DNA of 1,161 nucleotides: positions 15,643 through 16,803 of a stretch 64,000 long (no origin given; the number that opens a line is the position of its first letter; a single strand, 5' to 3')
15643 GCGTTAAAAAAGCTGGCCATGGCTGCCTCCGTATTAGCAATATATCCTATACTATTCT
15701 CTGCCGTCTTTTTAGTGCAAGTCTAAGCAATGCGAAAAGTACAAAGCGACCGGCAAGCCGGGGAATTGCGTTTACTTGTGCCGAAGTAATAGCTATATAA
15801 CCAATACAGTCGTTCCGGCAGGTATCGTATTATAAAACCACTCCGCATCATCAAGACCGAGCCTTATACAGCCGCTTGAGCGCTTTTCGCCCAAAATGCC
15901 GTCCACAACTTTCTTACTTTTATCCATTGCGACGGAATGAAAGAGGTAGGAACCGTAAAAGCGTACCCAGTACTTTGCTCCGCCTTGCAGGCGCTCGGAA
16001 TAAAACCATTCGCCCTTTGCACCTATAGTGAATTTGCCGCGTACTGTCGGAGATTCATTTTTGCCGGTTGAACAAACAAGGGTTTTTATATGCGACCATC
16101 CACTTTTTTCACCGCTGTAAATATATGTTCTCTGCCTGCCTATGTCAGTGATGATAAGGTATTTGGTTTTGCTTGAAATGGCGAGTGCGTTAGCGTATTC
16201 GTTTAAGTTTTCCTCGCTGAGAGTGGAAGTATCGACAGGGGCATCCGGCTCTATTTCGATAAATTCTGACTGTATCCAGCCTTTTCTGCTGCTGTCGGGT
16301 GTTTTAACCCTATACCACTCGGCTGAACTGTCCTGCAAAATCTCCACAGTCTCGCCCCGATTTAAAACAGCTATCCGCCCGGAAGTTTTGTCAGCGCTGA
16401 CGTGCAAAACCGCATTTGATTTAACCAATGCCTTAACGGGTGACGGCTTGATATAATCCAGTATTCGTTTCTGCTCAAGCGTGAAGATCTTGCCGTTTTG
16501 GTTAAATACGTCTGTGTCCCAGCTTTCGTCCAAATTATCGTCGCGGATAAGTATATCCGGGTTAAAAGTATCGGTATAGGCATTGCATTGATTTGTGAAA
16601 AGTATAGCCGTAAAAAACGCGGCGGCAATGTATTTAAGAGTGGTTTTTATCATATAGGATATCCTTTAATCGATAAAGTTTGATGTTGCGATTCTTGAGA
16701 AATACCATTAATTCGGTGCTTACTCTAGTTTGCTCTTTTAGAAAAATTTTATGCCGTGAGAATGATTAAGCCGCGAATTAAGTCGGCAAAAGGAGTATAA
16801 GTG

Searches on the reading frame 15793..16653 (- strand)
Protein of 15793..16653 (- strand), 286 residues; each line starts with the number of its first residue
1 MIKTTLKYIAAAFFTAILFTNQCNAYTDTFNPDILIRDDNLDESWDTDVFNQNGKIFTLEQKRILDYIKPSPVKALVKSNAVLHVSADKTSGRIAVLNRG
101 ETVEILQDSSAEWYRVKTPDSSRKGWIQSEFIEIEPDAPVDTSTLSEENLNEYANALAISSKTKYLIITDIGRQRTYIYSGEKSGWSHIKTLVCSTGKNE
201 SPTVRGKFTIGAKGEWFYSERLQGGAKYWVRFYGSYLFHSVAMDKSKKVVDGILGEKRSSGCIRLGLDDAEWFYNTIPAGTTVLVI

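Call 44: search_protein_families(library=pfam, proteins=[window:15793-16653:-], max_evalue=0.001)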
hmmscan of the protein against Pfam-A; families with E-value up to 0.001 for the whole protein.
window:15793-16653:- (286 aa): 3 families
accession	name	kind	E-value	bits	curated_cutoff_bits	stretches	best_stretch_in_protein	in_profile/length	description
PF03734.19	YkuD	-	1.6e-18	68.1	23.4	1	165-285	2-146/146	L,D-transpeptidase catalytic domain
PF08239.17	SH3_3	-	1.2e-10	41.8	27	1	80-132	2-53/54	Bacterial SH3 domain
PF00018.34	SH3_1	-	0.00018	21.5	22.9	1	97-127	16-46/48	SH3 domain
